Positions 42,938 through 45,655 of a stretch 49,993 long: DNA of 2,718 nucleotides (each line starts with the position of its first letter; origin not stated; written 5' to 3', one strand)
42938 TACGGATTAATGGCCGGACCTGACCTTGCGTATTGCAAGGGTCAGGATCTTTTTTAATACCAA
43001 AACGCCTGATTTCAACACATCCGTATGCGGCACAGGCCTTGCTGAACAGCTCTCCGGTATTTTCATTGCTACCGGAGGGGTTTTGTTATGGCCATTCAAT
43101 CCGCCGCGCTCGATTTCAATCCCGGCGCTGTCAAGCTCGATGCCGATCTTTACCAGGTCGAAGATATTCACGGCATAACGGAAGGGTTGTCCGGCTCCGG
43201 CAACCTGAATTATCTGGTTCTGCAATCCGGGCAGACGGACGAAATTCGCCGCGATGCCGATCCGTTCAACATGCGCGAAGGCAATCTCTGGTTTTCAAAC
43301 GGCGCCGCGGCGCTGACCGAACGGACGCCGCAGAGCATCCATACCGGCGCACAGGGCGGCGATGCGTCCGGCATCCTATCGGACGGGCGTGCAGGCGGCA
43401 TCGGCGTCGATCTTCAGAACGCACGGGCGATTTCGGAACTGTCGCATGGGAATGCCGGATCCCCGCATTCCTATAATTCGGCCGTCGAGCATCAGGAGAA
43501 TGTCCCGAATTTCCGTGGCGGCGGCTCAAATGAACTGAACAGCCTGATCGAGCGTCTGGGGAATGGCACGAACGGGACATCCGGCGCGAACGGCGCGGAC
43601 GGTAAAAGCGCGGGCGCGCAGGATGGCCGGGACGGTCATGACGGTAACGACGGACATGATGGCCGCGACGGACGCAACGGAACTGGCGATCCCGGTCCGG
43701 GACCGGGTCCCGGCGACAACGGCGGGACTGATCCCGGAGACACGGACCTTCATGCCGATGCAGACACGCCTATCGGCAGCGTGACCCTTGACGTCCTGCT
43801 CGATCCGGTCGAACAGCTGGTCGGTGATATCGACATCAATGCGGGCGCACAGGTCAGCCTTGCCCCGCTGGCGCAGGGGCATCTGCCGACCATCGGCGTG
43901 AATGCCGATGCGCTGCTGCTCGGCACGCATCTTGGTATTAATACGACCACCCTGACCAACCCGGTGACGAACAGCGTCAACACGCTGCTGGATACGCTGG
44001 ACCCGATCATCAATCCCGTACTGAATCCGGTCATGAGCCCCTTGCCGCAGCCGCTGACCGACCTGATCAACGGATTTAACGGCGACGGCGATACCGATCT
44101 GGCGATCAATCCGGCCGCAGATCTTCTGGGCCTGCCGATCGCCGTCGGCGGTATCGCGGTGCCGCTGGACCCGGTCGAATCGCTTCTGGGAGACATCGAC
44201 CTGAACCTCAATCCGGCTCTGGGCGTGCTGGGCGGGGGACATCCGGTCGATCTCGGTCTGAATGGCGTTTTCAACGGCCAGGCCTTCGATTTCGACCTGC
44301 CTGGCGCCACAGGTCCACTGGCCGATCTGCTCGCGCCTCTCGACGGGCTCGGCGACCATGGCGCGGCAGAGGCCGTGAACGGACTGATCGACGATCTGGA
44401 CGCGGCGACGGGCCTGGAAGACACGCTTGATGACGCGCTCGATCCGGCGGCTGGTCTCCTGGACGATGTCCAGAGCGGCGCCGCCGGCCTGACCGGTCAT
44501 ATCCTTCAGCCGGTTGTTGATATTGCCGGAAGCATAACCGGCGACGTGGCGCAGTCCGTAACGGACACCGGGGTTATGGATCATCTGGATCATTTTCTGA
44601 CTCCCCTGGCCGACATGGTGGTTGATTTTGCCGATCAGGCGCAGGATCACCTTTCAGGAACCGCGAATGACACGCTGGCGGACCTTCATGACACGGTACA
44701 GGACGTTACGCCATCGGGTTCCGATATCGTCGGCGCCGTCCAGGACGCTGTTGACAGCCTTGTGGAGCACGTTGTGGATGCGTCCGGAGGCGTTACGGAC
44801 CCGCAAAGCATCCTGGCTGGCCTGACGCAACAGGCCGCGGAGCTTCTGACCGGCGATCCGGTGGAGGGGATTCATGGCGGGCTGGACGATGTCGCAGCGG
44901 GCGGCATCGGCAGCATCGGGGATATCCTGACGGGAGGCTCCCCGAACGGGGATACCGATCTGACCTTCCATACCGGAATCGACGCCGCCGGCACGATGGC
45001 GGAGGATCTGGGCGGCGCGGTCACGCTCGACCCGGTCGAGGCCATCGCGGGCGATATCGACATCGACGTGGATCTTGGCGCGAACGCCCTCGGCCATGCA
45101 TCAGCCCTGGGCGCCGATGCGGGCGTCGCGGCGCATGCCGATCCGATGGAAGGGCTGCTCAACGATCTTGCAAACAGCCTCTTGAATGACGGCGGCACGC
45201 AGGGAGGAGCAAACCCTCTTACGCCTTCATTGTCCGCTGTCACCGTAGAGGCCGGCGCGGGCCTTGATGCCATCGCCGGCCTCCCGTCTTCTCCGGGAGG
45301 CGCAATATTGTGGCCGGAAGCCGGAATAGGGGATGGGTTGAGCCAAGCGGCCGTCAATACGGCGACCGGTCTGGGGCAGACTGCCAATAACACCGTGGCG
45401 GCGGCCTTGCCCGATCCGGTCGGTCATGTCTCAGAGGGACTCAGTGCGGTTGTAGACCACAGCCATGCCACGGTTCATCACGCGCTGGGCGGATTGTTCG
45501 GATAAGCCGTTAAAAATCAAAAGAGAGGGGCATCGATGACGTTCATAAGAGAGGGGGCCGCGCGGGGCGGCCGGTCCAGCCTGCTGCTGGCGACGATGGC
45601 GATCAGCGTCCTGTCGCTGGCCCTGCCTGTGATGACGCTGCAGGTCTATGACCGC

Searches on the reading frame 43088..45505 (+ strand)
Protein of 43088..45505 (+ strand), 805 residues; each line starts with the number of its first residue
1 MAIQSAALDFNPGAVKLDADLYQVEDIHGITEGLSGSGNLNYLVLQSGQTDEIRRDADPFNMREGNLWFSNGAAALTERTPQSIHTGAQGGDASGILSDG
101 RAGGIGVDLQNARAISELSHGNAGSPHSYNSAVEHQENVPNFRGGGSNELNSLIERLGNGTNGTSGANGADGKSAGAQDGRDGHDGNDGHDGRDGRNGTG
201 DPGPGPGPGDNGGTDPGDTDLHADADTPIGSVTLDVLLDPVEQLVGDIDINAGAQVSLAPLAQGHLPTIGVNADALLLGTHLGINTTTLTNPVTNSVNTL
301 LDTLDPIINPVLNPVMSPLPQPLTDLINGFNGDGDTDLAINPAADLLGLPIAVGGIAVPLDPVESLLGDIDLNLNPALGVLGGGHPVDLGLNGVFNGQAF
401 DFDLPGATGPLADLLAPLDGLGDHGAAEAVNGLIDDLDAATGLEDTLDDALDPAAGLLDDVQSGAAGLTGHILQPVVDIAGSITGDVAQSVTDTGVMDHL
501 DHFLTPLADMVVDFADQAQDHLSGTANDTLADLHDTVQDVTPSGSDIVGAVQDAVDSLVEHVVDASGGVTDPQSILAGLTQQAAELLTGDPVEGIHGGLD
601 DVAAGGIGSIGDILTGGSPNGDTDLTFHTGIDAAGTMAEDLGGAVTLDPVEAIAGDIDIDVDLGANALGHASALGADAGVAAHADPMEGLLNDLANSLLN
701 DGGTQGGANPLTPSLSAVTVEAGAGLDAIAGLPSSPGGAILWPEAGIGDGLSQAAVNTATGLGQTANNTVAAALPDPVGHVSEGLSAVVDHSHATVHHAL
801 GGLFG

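Call 3: search_protein_families(library=pfam, proteins=[window:43088-45505:+], max_evalue=0.01)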
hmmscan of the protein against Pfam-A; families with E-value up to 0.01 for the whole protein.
window:43088-45505:+ (805 aa): 0 families

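Call 4: search_protein_families(library=ncbifam, proteins=[window:43088-45505:+], max_evalue=0.01)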
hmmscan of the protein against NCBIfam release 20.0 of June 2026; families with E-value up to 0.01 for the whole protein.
window:43088-45505:+ (805 aa): 0 families
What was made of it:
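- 43088..45505 (+): Putative cargo gene: 805 aa, acidic (pI about 4.05), no Cys, 2 Lys, non-RTX. No Pfam or NCBIfam hit (calls 3, 4).
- Tried and rejected: No hits (calls 3, 4).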

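Call 52: find_homologous_proteins(query=window:43088-45505:+, max_evalue=0.00001)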
Query window:43088-45505:+ (805 aa): 72 proteins with E <= 0.00001 among 8000 candidates.
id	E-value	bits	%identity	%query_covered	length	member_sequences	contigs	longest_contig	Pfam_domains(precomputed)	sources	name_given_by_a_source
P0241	0.0e+0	1712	100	100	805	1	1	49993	-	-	-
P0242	1.0e-158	549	40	100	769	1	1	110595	-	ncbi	-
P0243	1.4e-120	422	38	100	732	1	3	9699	-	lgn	-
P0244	5.0e-120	421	40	62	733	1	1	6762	-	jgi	jgi:hypothetical protein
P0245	5.6e-106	374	41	20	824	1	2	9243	-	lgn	-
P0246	2.2e-52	197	58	7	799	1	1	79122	-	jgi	jgi:hypothetical protein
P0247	4.1e-38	150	35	6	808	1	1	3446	-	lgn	-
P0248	5.5e-38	149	66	6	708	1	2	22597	-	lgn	-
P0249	1.6e-29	121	35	45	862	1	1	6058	-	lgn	-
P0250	2.1e-29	121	31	59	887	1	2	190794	-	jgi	jgi:hypothetical protein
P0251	5.7e-29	119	62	6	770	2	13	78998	-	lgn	-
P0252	5.2e-27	113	60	6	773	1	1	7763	-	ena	-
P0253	5.3e-26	110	34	22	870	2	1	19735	-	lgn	-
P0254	4.2e-25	107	34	45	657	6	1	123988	-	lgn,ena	-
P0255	8.4e-25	106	56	7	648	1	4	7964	-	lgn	-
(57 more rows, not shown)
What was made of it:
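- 43088..45505 (+): Homologues are all 'hypothetical protein' (call 52).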
